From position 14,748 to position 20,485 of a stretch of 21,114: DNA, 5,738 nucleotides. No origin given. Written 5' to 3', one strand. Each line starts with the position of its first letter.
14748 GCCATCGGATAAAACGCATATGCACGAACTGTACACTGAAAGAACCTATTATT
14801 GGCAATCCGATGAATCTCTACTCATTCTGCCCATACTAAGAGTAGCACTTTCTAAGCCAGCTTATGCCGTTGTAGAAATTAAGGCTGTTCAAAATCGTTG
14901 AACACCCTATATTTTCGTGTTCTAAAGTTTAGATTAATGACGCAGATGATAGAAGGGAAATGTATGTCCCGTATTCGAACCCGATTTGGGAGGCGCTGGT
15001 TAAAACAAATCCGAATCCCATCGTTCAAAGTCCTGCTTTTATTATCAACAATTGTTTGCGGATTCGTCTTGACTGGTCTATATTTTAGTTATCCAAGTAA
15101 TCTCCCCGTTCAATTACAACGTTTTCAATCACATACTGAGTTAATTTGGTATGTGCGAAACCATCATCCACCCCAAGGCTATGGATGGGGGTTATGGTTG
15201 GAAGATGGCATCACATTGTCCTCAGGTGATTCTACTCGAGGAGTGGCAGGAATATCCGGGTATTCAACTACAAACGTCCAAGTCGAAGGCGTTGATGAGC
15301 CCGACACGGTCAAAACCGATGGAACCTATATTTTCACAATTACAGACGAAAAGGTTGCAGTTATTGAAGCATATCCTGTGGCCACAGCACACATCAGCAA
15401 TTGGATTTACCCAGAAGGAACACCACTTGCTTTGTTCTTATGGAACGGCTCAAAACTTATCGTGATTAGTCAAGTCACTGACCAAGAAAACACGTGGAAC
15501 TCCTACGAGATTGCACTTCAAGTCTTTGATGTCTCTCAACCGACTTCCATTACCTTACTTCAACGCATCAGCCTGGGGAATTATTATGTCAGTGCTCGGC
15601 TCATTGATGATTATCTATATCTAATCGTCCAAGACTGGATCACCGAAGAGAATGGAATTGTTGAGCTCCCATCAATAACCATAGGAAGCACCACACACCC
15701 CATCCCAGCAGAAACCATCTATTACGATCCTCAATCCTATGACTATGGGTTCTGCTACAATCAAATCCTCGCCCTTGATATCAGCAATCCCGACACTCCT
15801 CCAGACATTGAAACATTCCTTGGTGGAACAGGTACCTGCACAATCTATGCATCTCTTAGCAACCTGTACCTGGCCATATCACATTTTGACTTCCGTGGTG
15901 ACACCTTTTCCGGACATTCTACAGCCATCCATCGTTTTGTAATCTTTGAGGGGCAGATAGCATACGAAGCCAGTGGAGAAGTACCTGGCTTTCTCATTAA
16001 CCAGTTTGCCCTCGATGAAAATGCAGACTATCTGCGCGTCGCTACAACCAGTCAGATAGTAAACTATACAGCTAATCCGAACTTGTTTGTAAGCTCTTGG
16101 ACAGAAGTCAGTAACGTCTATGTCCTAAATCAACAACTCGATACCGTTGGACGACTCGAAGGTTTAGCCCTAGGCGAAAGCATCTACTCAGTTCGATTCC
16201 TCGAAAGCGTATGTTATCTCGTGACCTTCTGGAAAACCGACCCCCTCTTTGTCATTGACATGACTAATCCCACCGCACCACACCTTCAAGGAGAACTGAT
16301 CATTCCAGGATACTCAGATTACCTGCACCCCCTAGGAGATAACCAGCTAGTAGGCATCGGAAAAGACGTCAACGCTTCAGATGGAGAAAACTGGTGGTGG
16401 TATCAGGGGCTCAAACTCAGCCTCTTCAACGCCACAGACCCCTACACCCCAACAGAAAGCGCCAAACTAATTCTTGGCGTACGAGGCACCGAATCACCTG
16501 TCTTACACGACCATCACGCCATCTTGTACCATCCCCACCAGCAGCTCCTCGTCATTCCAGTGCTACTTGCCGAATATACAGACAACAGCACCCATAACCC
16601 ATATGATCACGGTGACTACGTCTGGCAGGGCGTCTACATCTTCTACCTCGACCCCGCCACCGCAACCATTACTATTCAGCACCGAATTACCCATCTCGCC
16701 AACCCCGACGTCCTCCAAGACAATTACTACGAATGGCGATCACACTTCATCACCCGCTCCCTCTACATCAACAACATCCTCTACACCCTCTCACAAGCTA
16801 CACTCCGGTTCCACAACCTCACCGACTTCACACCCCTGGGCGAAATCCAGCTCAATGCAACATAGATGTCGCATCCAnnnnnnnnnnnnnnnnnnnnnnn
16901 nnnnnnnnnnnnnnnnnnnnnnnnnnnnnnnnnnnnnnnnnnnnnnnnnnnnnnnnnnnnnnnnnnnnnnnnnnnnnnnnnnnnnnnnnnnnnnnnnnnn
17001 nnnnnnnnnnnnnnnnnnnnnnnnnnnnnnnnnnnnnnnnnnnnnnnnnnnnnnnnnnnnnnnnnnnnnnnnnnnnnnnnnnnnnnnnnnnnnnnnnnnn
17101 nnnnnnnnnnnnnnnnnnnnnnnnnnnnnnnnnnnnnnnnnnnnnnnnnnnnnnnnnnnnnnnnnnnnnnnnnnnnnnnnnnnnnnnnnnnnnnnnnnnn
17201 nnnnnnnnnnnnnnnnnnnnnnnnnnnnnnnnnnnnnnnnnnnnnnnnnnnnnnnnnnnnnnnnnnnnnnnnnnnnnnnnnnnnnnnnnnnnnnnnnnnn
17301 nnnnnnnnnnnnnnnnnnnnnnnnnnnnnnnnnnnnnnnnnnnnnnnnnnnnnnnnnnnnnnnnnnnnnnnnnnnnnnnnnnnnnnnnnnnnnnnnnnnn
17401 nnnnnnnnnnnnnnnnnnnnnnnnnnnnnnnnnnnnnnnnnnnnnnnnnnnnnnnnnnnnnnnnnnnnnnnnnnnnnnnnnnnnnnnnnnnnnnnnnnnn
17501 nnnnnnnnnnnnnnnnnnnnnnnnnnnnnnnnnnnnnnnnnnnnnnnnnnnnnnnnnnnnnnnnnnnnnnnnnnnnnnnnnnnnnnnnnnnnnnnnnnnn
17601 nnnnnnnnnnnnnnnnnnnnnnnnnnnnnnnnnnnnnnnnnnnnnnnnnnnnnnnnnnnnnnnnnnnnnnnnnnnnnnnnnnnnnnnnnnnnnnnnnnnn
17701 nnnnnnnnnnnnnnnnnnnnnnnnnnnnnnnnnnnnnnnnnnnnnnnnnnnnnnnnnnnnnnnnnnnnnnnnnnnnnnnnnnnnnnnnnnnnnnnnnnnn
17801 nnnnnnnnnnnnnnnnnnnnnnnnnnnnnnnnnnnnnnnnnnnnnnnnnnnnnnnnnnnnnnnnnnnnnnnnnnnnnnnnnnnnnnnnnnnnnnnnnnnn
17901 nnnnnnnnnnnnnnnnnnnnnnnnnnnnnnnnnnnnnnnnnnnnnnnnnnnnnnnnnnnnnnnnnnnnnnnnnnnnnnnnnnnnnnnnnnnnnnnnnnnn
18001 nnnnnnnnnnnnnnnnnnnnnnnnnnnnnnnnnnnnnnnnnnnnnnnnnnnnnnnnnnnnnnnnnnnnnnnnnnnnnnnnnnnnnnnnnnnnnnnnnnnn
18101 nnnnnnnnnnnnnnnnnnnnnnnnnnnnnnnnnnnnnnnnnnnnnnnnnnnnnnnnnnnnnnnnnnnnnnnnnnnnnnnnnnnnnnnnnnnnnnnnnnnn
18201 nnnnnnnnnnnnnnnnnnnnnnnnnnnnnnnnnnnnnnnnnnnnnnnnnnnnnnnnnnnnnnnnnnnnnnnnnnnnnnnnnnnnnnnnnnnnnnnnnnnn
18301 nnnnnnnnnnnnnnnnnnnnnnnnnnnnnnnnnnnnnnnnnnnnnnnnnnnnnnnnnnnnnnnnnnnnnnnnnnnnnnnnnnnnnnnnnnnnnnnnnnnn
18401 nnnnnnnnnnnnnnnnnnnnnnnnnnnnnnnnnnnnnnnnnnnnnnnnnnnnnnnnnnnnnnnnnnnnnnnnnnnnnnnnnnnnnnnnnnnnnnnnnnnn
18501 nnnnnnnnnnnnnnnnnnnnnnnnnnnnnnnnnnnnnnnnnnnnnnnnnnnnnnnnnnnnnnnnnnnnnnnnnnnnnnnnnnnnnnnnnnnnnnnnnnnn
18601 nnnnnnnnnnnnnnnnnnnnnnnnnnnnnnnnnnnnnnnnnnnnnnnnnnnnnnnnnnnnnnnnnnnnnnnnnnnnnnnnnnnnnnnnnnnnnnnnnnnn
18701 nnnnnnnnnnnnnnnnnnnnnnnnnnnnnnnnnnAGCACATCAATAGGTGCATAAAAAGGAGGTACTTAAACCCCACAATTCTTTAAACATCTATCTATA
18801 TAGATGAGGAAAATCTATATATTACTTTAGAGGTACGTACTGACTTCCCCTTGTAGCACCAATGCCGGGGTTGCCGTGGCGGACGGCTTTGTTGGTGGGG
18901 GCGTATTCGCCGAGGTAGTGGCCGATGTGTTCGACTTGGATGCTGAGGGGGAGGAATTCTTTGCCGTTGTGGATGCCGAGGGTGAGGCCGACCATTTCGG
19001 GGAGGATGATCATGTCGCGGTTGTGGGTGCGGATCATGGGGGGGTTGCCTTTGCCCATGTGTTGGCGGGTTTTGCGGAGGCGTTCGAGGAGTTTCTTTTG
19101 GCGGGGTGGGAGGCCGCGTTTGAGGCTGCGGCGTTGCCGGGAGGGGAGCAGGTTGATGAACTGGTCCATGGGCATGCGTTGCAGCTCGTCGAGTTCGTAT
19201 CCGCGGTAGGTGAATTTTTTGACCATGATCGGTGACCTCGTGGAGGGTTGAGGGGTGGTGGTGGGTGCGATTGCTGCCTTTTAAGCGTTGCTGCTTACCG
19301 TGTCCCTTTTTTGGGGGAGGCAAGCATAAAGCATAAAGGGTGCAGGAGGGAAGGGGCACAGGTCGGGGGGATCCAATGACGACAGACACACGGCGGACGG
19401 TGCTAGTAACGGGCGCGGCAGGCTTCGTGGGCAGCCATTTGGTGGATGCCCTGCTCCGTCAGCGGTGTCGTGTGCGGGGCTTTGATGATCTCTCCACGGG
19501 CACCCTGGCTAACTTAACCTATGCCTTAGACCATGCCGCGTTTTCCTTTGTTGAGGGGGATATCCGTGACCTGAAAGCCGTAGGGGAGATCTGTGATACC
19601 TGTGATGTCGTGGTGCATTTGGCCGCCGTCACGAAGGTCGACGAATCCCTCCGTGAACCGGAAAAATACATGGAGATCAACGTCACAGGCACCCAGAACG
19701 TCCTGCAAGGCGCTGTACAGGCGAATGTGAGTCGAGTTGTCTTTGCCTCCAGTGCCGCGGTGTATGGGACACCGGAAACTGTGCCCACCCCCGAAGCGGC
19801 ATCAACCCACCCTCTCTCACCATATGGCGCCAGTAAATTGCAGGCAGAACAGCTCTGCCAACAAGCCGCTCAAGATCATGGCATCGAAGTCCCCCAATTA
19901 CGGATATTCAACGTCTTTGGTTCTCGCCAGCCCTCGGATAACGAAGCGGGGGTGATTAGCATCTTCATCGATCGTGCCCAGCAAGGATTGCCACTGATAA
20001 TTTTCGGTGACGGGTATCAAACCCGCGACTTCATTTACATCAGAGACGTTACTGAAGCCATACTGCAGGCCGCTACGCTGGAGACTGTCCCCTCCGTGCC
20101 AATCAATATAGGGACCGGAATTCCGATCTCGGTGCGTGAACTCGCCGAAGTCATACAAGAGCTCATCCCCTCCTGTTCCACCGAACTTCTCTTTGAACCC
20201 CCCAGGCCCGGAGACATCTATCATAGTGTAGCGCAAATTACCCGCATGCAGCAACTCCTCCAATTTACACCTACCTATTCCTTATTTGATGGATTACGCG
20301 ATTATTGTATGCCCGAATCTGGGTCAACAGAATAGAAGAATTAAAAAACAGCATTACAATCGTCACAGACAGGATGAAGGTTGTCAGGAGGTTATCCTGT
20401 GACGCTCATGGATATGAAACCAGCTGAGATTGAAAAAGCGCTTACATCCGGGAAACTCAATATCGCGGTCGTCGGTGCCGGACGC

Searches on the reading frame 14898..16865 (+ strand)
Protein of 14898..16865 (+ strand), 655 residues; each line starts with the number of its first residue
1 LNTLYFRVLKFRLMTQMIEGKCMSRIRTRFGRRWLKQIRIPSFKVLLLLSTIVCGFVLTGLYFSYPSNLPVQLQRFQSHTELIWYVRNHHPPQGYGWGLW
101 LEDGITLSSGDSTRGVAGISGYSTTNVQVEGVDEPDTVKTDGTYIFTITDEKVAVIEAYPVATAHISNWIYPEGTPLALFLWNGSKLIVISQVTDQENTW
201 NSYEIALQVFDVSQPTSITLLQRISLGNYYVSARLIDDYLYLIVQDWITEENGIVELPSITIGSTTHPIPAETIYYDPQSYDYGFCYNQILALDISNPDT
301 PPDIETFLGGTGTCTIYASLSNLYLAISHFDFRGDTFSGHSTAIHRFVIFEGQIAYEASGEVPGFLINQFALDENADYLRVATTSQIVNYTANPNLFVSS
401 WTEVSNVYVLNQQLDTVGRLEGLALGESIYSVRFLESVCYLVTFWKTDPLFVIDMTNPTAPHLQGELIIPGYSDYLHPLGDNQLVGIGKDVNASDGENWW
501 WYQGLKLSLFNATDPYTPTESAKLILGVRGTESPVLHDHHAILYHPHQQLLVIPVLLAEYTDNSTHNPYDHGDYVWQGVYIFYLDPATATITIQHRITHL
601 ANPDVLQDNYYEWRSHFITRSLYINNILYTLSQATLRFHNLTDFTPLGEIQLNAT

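Call 56: search_protein_families(library=pfam, proteins=[window:14898-16865:+], max_evalue=0.00001)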
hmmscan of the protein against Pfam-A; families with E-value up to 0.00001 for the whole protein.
window:14898-16865:+ (655 aa): 1 family
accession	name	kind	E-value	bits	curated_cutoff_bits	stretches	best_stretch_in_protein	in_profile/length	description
PF09826.15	Beta_propel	-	3.9e-133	445.3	22.4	1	122-643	1-494/495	Beta propeller domain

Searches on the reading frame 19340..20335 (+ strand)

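Call 56: search_protein_families(library=pfam, proteins=[window:19340-20335:+], max_evalue=0.00001)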
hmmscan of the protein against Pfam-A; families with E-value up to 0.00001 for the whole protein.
window:19340-20335:+ (331 aa): 8 families
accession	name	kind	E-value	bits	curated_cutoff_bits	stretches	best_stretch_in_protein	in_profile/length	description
PF01370.27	Epimerase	-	3.7e-64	216.9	20.9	1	21-258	1-240/240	NAD dependent epimerase/dehydratase family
PF16363.11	GDP_Man_Dehyd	-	2.7e-54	185.3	27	1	22-321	1-331/332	GDP-mannose 4,6 dehydratase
PF01073.25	3Beta_HSD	-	1.3e-29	103.6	22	1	22-245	1-229/280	3-beta hydroxysteroid dehydrogenase/isomerase family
PF04321.23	RmlD_sub_bind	-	7.1e-23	81.5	27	1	20-245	2-197/287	RmlD substrate binding domain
PF02719.21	Polysacc_synt_2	-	1.6e-22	80.5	20.2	1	21-277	1-248/293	Polysaccharide biosynthesis protein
PF07993.18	NAD_binding_4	-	2.5e-19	69.9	20.1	1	23-201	1-218/258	Male sterility protein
PF13460.12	NAD_binding_10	-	1.7e-12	48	27.2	1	25-177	1-135/184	NAD(P)H-binding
PF00106.31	adh_short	-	1.4e-07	31.6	26.6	1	20-180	2-167/195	short chain dehydrogenase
